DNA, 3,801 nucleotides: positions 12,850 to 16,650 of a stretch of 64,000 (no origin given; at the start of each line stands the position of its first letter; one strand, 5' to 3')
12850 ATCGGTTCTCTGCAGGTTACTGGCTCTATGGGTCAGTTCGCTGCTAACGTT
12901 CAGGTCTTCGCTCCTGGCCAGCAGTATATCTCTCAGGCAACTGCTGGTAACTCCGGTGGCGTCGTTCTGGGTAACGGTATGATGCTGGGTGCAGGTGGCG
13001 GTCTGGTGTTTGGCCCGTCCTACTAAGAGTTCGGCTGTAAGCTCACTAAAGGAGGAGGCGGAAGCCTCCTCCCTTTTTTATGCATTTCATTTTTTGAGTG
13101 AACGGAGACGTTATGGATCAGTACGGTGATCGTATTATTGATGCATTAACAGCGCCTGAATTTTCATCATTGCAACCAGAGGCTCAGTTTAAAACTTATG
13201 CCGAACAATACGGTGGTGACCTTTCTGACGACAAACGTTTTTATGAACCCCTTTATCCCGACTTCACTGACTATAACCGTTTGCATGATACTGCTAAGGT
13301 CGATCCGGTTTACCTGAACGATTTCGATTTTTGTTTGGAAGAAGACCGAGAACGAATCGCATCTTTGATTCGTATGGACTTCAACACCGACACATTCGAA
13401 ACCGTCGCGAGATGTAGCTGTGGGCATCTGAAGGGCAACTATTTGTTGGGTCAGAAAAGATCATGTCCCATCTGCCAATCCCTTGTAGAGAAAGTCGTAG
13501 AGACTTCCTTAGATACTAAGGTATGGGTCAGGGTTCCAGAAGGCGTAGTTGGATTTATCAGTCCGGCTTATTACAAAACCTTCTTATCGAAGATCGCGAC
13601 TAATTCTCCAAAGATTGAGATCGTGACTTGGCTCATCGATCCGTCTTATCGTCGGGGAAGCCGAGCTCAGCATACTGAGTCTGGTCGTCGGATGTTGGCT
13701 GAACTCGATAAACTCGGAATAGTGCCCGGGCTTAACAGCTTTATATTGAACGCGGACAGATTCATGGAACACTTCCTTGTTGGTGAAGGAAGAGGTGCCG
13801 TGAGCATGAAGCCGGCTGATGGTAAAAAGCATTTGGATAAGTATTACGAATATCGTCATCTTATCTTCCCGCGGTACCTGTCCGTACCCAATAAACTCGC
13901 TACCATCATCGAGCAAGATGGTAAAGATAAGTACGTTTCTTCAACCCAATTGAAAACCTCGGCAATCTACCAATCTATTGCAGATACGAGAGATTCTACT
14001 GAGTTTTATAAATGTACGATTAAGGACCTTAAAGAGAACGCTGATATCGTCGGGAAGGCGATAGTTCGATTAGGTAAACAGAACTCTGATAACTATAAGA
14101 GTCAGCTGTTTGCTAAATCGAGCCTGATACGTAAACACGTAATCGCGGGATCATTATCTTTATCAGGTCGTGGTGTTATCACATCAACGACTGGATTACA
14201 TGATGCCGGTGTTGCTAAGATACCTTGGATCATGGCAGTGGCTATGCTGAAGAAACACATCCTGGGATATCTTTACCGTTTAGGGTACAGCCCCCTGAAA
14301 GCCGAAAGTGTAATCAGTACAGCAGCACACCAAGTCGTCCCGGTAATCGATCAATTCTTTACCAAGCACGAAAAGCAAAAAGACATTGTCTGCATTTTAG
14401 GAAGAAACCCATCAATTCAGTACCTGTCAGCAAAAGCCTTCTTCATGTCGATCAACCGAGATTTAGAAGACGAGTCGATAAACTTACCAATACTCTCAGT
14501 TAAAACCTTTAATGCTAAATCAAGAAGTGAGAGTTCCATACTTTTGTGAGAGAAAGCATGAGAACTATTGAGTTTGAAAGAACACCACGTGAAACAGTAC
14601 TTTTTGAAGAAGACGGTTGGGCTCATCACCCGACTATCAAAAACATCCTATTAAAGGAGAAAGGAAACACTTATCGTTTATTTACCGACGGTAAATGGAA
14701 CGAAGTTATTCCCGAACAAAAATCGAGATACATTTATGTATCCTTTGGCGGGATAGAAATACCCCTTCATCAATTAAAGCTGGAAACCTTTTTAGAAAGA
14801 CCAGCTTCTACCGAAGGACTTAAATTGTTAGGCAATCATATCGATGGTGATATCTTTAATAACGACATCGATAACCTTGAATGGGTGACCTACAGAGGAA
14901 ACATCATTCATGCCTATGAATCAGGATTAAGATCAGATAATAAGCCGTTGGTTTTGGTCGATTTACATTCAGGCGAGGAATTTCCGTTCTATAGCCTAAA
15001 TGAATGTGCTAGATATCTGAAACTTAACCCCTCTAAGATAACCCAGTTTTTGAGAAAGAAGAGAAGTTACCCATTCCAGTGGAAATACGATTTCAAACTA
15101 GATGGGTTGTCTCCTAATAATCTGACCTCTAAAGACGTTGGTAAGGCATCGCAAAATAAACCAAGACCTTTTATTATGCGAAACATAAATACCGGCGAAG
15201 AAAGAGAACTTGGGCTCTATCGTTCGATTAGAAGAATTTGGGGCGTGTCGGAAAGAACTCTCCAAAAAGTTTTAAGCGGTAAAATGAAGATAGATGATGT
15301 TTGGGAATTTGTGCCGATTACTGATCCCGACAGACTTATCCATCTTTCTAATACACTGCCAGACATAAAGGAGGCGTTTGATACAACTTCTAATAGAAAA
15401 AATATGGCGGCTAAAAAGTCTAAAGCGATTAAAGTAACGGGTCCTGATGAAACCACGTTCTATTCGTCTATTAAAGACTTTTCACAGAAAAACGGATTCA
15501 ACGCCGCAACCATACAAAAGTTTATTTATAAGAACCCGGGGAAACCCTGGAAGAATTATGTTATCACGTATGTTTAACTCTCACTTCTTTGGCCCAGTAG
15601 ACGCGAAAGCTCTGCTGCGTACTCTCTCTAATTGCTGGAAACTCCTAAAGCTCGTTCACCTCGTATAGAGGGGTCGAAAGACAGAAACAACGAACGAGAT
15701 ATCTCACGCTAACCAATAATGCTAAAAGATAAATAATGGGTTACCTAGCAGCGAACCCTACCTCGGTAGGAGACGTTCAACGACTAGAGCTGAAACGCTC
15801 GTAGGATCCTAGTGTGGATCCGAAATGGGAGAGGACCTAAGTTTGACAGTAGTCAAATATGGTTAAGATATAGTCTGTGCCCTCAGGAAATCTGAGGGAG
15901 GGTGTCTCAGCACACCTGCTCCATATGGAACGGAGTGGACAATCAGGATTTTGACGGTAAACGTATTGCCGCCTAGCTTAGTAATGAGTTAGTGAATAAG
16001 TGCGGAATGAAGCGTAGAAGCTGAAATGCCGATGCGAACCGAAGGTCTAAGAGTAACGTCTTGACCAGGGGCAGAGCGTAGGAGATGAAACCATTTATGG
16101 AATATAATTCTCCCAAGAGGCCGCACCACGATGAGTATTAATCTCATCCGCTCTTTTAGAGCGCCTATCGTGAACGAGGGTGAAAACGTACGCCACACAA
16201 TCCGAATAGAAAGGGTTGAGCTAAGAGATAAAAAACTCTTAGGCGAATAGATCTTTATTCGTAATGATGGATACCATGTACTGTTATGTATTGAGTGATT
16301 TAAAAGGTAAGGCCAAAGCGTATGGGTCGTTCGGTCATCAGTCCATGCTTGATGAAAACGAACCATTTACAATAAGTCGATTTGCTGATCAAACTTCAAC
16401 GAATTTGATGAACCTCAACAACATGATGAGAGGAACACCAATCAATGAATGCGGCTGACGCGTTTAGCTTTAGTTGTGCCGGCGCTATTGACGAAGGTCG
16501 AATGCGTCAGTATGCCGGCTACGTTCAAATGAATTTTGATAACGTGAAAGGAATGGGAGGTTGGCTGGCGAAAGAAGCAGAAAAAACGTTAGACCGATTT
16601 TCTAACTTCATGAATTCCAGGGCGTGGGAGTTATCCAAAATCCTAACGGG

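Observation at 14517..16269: RNAP beta' catalytic motif NADFDGD split three ways: two introns flank a 12-nt micro-exon encoding DFDG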

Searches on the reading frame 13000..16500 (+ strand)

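Call 23: search_protein_families(library=pfam, proteins=[L001:399-2018:+], max_evalue=0.01)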
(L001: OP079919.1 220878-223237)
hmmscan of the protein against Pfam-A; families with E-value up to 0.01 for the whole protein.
L001:399-2018:+ (539 aa): 1 family
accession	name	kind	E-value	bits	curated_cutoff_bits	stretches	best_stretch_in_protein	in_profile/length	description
PF00623.25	RNA_pol_Rpb1_2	-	2.5e-08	34.8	25.3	1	421-494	91-160/166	RNA polymerase Rpb1, domain 2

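Call 38: search_solved_structures(query=L001:399-2018:+, max_evalue=0.01, show_alignments=2)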
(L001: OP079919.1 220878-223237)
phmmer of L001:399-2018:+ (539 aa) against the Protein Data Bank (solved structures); distinct sequences matched with E-value up to 0.01: 77 (the best 60 are shown).
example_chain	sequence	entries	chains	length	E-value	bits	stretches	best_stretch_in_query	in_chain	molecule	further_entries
7ogp_A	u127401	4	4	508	4.1e-36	128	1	51-513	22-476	PHIKZ055 | DNA-directed RNA polymerase,PHIKZ056.1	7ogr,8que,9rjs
6j9e_D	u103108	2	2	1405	4.4e-06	28.9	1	318-494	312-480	DNA-directed RNA polymerase subunit beta'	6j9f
7xya_D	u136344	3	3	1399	1.4e-05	27.3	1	319-494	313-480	DNA-directed RNA polymerase subunit beta'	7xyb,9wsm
7f0r_D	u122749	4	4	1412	1.4e-05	27.2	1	319-494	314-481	DNA-directed RNA polymerase subunit beta'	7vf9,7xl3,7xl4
5tw1_D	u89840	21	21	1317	2.3e-05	26.5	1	332-493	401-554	DNA-directed RNA polymerase subunit beta'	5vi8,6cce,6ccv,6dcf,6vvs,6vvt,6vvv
5vi5_D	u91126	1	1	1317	2.3e-05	26.5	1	332-493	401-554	DNA-directed RNA polymerase subunit beta'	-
6eyd_D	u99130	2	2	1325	2.3e-05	26.5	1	332-493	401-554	DNA-directed RNA polymerase subunit beta'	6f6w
8t00_J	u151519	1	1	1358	2.5e-05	26.4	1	319-494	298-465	DNA-directed RNA polymerase subunit beta'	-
6vys_AE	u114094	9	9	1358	2.5e-05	26.4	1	319-494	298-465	DNA-directed RNA polymerase subunit | DNA-directed RNA polymerase subunit beta | DNA-directed RNA polymerase subunit beta'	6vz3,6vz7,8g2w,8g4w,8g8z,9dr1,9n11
9n07_J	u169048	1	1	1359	2.5e-05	26.4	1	319-494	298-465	DNA-directed RNA polymerase subunit beta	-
9gur_4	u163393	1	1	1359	2.5e-05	26.4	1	319-494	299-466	DNA-directed RNA polymerase subunit beta'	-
8t0l_J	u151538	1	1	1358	2.5e-05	26.4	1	319-494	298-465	DNA-directed RNA polymerase subunit beta'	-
7mkn_D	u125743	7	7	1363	2.5e-05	26.4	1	319-494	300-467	DNA-directed RNA polymerase subunit beta'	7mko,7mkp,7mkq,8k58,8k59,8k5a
6awb_04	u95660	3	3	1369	2.5e-05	26.4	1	319-494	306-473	DNA-directed RNA polymerase subunit beta'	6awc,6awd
6n4c_D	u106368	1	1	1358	2.5e-05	26.4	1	319-494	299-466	DNA-directed RNA polymerase subunit beta'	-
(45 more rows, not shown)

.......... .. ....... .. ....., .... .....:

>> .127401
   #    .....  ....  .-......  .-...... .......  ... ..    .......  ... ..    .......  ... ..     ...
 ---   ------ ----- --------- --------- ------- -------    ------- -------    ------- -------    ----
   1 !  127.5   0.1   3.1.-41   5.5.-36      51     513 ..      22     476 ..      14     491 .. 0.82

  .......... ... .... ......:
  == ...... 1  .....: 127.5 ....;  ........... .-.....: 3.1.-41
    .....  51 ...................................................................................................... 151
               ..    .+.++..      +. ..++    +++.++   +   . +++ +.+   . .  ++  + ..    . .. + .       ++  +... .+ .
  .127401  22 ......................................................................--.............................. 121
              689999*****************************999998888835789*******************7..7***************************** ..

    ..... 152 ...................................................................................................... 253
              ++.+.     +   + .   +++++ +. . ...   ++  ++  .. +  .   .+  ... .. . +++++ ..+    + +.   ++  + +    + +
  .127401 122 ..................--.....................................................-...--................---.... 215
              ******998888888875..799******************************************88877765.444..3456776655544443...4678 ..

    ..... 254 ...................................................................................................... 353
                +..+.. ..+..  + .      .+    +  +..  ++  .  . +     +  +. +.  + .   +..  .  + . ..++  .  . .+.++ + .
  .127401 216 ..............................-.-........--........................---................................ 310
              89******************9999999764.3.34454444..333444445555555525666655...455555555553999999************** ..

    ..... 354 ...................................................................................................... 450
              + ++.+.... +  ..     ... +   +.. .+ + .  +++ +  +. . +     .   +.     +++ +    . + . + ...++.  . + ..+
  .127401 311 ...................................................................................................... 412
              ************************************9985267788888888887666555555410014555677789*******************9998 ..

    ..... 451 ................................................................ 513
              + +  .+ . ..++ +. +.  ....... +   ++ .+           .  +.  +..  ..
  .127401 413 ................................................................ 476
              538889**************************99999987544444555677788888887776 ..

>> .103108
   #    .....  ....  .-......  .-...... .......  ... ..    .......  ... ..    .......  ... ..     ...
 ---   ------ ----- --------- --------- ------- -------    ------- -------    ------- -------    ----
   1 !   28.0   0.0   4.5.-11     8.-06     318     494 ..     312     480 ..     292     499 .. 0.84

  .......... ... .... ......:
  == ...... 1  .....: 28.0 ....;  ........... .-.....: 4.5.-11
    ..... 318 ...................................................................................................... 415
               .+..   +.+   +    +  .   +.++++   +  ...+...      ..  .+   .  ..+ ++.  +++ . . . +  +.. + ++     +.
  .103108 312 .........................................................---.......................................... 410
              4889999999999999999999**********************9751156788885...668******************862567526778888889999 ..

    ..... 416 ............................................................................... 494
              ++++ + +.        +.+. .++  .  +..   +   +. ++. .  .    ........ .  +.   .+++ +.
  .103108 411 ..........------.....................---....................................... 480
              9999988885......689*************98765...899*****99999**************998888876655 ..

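Call 48: search_protein_families(library=phrogs, proteins=[L003:2214-3200:+], max_evalue=0.001)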
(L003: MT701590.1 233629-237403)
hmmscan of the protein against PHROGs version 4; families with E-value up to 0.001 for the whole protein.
L003:2214-3200:+ (328 aa): 8 families
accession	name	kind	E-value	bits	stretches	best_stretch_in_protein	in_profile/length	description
phrog_59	-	DNA, RNA and nucleotide metabolism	8.5e-23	82.4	1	3-310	141-407/423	HNH endonuclease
phrog_959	-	DNA, RNA and nucleotide metabolism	1.8e-15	57.9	1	6-106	12-112/138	HNH endonuclease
phrog_1310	-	unknown function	3.2e-07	31.9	0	159-212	46-99/125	-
phrog_1492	-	DNA, RNA and nucleotide metabolism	2e-06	28.2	1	24-101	85-160/414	HNH endonuclease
phrog_20162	-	DNA, RNA and nucleotide metabolism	6.9e-06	27.4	0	158-205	8-55/88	HNH endonuclease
phrog_99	-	DNA, RNA and nucleotide metabolism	0.00023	22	1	31-99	145-204/383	HNH endonuclease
phrog_5590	-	unknown function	0.00039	20.9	0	257-312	75-129/217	-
phrog_37683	-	unknown function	0.00092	19.4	0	31-101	142-209/279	-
